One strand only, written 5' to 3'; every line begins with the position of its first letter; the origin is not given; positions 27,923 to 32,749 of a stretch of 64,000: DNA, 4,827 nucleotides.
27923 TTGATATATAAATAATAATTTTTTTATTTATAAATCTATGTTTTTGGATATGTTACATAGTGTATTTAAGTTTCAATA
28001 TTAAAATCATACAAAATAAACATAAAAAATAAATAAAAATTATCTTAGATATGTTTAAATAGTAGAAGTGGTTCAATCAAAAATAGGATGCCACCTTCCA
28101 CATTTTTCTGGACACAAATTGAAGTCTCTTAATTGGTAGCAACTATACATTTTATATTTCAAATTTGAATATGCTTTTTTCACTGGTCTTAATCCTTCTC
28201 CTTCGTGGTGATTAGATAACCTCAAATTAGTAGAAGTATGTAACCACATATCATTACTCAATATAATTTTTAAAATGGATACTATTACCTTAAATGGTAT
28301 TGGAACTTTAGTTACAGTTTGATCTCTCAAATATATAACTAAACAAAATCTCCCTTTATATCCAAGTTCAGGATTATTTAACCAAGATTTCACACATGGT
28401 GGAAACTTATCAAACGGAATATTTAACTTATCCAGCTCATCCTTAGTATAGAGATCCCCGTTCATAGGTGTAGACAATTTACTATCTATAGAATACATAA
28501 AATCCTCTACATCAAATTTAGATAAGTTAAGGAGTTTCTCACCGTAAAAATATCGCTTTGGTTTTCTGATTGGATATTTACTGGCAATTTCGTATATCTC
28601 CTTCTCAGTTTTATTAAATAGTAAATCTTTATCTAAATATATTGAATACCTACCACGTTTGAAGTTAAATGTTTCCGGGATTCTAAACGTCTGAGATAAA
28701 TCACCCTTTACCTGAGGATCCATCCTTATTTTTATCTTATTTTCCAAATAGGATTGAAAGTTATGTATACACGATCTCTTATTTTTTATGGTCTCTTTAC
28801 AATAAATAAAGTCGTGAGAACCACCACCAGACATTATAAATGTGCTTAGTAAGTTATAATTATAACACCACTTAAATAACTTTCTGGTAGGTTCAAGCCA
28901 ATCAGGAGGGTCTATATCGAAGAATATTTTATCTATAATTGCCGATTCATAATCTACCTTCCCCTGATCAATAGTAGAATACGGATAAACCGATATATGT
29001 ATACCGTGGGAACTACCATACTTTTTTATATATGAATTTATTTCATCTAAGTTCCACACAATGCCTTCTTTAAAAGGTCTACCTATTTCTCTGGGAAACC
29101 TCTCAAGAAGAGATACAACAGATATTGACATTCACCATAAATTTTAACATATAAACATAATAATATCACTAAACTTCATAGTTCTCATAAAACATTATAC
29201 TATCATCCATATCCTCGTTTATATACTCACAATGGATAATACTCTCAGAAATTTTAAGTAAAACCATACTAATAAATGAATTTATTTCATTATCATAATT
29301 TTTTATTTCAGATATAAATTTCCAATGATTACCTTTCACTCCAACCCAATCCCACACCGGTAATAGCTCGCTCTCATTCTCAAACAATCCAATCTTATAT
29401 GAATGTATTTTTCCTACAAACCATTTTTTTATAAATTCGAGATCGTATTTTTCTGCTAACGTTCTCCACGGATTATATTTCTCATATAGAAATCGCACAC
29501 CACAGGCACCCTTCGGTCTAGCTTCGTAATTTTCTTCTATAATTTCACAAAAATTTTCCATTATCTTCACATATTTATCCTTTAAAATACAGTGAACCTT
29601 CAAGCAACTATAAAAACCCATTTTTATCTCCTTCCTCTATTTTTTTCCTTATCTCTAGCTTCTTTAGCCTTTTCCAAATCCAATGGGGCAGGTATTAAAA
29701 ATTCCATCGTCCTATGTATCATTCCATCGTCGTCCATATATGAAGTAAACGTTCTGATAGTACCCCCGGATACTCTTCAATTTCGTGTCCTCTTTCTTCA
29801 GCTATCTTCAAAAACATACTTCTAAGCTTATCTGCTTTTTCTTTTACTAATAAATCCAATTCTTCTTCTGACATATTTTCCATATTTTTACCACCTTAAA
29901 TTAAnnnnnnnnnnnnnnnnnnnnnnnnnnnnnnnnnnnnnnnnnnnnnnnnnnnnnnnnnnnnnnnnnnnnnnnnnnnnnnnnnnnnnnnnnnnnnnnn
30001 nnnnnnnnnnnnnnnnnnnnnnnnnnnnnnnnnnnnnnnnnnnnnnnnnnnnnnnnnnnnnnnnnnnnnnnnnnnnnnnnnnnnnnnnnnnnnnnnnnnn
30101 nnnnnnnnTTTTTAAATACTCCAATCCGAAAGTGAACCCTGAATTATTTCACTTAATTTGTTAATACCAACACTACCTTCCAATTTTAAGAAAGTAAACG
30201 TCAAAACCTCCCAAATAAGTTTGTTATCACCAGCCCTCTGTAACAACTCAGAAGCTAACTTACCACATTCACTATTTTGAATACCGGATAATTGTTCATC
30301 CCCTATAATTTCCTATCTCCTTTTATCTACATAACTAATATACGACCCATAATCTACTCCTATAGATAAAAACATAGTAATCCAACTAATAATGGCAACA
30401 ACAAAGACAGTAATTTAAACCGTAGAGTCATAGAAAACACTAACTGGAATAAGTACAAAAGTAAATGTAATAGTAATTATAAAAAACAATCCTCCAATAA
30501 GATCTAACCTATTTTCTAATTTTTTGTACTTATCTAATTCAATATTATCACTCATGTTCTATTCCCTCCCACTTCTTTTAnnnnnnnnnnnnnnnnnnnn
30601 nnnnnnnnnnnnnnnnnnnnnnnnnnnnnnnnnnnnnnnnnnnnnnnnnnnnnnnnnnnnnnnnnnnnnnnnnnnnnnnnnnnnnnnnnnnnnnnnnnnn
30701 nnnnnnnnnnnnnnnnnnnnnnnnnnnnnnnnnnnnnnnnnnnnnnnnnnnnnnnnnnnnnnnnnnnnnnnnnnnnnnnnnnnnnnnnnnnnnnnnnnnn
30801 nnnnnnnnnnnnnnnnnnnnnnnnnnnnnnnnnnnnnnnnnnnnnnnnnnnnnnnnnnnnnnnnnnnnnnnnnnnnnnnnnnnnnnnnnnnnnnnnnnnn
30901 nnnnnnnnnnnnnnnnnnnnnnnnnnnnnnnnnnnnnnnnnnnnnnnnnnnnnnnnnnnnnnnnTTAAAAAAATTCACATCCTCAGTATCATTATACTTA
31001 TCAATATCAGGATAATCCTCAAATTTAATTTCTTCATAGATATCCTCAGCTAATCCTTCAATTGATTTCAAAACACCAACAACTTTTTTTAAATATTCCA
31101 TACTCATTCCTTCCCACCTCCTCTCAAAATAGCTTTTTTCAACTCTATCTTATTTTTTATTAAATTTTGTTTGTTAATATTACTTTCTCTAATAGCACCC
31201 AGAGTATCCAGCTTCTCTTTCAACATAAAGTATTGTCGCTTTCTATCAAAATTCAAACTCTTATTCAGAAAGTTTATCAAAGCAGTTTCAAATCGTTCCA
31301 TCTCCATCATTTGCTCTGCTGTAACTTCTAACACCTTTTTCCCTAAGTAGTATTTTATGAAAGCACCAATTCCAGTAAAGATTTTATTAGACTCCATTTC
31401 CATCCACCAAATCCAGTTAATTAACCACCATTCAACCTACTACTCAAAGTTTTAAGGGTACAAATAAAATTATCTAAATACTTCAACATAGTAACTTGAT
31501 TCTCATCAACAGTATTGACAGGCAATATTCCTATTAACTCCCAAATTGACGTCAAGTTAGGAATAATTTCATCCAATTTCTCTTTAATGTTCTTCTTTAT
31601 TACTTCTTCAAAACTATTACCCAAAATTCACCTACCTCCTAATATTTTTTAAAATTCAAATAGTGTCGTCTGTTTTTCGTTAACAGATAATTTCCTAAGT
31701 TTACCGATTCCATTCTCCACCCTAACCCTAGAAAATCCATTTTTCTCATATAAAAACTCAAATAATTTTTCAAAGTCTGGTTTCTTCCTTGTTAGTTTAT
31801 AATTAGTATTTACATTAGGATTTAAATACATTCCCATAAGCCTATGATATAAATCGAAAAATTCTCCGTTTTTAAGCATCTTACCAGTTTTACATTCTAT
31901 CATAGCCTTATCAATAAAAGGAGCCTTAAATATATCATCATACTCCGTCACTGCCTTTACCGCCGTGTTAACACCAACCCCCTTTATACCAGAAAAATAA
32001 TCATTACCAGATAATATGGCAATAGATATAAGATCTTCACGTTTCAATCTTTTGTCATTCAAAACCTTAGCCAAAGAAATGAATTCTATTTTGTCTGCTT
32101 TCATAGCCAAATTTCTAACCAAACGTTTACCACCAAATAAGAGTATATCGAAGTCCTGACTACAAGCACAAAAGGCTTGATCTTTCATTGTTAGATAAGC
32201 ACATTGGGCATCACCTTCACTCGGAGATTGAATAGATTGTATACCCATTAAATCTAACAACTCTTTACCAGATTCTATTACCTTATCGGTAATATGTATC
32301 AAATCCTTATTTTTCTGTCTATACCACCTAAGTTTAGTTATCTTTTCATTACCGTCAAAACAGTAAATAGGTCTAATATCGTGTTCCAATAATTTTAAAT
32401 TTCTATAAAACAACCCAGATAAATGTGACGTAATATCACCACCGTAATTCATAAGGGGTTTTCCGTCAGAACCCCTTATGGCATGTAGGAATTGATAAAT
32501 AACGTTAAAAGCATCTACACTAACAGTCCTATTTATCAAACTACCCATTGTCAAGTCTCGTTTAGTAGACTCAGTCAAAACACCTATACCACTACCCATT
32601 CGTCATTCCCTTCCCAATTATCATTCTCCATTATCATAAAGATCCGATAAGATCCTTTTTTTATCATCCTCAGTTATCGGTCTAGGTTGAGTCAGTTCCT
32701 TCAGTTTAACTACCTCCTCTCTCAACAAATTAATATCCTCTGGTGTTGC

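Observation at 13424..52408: Archaeal-type information-processing gene set with prokaryotic expression signals: likely virus or mobile element of an archaeal host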

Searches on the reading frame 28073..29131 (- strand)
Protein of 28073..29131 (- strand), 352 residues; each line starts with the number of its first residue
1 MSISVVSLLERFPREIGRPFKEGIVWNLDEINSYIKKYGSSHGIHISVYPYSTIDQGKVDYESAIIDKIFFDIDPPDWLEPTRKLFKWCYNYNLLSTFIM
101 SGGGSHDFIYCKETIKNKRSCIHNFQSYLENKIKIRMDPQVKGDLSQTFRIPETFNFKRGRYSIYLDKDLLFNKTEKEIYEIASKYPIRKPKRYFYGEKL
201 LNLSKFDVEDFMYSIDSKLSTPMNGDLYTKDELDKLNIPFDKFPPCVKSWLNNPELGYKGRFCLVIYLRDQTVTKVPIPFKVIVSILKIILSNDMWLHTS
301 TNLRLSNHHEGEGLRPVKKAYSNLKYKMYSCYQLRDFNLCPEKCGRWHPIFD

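Call 10: search_protein_families(library=pfam, max_evalue=1, proteins=[window:28073-29131:-])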
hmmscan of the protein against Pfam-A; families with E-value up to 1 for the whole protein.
window:28073-29131:- (352 aa): 0 families

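Call 26: search_protein_families(library=ncbifam, max_evalue=0.01, proteins=[window:28073-29131:-])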
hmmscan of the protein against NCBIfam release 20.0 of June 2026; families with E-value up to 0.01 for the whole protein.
window:28073-29131:- (352 aa): 0 families

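Call 30: search_solved_structures(query=window:28073-29131:-, max_evalue=1)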
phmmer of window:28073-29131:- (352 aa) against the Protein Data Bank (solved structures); distinct sequences matched with E-value up to 1: 0.

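Call 55: search_solved_structures(query=A5, max_evalue=5)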
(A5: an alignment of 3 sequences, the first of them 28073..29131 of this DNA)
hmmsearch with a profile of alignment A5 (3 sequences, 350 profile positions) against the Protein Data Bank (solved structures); distinct sequences matched with E-value up to 5: 0.

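Call 67: search_protein_families(library=pfam, alignment_id=A5, max_evalue=1)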
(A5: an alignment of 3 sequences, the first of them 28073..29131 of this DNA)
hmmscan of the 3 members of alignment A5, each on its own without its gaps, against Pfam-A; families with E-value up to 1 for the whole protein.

A. member 1, window:28073-29131:- (352 aa): 0 families

B. families by the number of members that match (of 3 scanned): 5 families
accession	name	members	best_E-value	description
PF10591.15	SPARC_Ca_bdg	2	0.051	Secreted protein acidic and rich in cysteine Ca binding region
PF04104.19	DNA_primase_lrg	1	0.0075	Eukaryotic and archaeal DNA primase, large subunit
PF22548.2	AEP-TOTE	1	0.026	TOTE conflict system, Archaeo-Eukaryotic Primase domain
PF01896.25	DNA_primase_S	1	0.057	DNA primase small subunit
PF20135.4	DUF6525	1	0.29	Family of unknown function (DUF6525)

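Call 69: find_related_loci(query=A5, collection=viral_contigs, flank=10000)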
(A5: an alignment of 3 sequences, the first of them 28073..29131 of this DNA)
Query A5 (352 aa) in viral_contigs; peptide patterns used: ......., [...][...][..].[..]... (x = any residue, [..] = any of these).
68 stretches matched a pattern, but none encodes a relative of the query by tblastn (E <= 1e-3).

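Call 91: find_related_loci(query=A5, collection=genome_contigs, flank=10000)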
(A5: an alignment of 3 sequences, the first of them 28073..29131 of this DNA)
Query A5 (352 aa) in genome_contigs; peptide patterns used: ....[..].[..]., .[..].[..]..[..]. (x = any residue, [..] = any of these).
137 stretches matched a pattern; 1 encode a relative of the query (tblastn E <= 1e-3); 1 distinct loci.
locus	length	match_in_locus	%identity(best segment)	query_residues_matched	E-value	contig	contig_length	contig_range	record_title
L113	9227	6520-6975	24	8-155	2e-6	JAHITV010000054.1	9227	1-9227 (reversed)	MAG: Patescibacteria group bacterium isolate MM_PC_MetaG.mb.225 MM_PC_MetaG.mb.225_k141_1870707, whole genome shotgun se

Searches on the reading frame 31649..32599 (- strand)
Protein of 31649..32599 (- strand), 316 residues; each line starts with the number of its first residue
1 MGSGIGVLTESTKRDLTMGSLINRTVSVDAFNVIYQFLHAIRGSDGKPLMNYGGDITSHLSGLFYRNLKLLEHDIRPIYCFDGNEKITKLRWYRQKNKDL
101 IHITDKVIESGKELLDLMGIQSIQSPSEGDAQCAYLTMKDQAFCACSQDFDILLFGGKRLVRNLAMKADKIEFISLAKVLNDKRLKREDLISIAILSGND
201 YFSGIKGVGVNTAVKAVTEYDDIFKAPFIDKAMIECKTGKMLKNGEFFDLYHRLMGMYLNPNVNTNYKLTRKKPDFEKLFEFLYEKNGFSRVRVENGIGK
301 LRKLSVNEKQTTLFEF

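Call 26: search_protein_families(library=ncbifam, max_evalue=0.01, proteins=[window:31649-32599:-])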
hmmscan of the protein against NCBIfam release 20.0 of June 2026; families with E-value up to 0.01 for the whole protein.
window:31649-32599:- (316 aa): 6 families
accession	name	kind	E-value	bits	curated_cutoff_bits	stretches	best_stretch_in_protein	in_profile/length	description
TIGR03674.1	fen_arch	equivalog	2.1e-83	280.3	351.95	2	94-316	118-337/338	flap endonuclease-1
TIGR00600.1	rad2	subfamily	1.3e-39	136.3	1204.4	2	95-220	766-891/1039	DNA excision repair protein (rad2)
NF004397.1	PRK05755.1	equivalog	5.6e-05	21.8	720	1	28-292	6-277/889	DNA polymerase I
NF011547.0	PRK14976.1-4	equivalog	0.00021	20.7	305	1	81-292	61-284/291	5'-3' exonuclease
TIGR00593.1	pola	equivalog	0.00054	18.4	600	1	28-292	4-278/890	DNA polymerase I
NF007017.0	PRK09482.1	equivalog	0.0077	15.8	261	0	28-268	8-250/257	flap endonuclease Xni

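Call 38: find_homologous_proteins(query=window:31649-32599:-, max_evalue=1e-20)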
Query window:31649-32599:- (316 aa): 732 proteins with E <= 1e-20 among 1787 candidates; the best 120 are listed.
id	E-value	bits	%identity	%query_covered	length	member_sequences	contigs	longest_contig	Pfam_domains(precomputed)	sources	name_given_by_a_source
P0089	1.3e-208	709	100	100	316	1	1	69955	PF00867.24,PF00752.24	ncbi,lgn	-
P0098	5.0e-82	294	45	99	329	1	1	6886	PF00867.24,PF00752.24,PF01367.26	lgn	-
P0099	5.6e-82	294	46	100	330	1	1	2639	PF00867.24,PF00752.24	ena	-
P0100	3.1e-80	288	47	100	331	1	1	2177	PF00867.24,PF00752.24,PF01367.26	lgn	-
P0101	8.8e-76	273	43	97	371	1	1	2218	PF00867.24,PF00752.24,PF01367.26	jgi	-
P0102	8.4e-75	270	45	100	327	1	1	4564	PF00867.24,PF00752.24,PF01367.26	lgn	-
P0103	7.1e-73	264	42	100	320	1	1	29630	PF00867.24,PF00752.24,PF01367.26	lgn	-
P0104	1.9e-71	259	44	99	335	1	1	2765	PF00867.24,PF00752.24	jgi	-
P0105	6.8e-67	244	41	100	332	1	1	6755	PF00867.24,PF00752.24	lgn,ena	-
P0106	1.3e-65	240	40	100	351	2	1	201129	PF00867.24,PF00752.24,PF01367.26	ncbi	-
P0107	3.0e-65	239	40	100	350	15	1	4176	PF00867.24,PF00752.24,PF01367.26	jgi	-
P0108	3.3e-65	239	41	100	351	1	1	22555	PF00867.24,PF00752.24,PF01367.26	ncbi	ncbi:MAG: flap endonuclease-1 [Promethearchaeota archaeon]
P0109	1.4e-64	236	41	100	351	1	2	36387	PF00867.24,PF00752.24,PF01367.26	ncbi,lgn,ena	-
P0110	2.3e-64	236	40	100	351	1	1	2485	PF00867.24,PF00752.24,PF01367.26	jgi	-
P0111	1.1e-63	234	39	100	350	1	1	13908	PF00867.24,PF00752.24,PF01367.26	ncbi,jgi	ncbi:MAG: flap endonuclease-1 [Promethearchaeota archaeon]|jgi:flap endonuclease-1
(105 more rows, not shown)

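Call 39: find_encoding_contigs(protein=P0103, flank=10000, max_places=3)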
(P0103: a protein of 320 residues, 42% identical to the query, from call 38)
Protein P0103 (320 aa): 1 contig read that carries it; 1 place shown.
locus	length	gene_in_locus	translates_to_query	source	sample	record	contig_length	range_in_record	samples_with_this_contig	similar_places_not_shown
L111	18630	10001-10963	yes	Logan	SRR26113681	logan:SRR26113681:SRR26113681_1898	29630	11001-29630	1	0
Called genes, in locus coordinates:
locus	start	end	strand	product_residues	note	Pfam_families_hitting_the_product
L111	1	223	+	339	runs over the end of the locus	-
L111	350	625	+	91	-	-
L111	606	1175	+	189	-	PF10050:DUF2284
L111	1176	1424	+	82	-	-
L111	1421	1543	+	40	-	-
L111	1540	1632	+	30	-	-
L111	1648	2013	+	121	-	-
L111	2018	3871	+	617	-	PF03104:DNA_pol_B_exo1, PF00136:DNA_pol_B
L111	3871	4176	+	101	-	-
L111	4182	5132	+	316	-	-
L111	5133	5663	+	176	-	-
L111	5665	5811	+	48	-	-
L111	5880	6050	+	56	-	-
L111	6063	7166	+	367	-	-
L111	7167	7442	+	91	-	PF11753:DUF3310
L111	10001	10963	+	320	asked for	PF00752:XPG_N, PF00867:XPG_I, PF01367:5_3_exonuc (faint)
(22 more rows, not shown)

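Call 79: find_encoding_contigs(protein=P0106, flank=10000, max_places=1)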
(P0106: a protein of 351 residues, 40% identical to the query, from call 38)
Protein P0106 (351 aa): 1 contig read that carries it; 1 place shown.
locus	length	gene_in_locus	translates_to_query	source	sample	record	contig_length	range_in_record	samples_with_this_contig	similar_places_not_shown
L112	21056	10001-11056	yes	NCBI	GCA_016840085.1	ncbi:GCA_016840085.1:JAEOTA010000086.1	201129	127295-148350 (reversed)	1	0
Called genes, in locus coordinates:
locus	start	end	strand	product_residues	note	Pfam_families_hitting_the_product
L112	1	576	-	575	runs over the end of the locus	PF00389:2-Hacid_dh, PF00670:AdoHcyase_NAD (faint), PF02826:2-Hacid_dh_C, PF00596:Aldolase_II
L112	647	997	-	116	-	-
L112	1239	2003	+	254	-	PF01022:HTH_5 (faint), PF25213:HVO_A0261_N, PF08350:FilR1_middle (weak)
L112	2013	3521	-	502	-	PF00370:FGGY_N, PF02782:FGGY_C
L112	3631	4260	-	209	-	PF01871:AMMECR1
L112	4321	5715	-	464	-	PF01979:Amidohydro_1, PF07969:Amidohydro_3 (faint), PF12890:DHOase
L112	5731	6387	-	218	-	PF04013:Methyltrn_RNA_2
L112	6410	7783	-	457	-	PF02881:SRP54_N, PF13401:AAA_22 (faint), PF13671:AAA_33 (faint), PF00448:SRP54, PF20720:nSTAND3 (weak), PF02978:SRP_SPB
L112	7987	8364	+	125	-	PF21485:IF5A-like_N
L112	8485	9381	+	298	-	PF01513:NAD_kinase, PF20143:NAD_kinase_C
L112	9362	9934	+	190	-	PF17146:PIN_6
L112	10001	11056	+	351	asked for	PF00752:XPG_N, PF00867:XPG_I, PF01367:5_3_exonuc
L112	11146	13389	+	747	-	PF02359:CDC48_N, PF02933:CDC48_2, PF05496:RuvB_N (weak), PF07724:AAA_2 (weak), PF00004:AAA, PF17862:AAA_lid_3, PF00004:AAA, PF17862:AAA_lid_3, +22 more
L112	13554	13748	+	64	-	-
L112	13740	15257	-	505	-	PF01935:DUF87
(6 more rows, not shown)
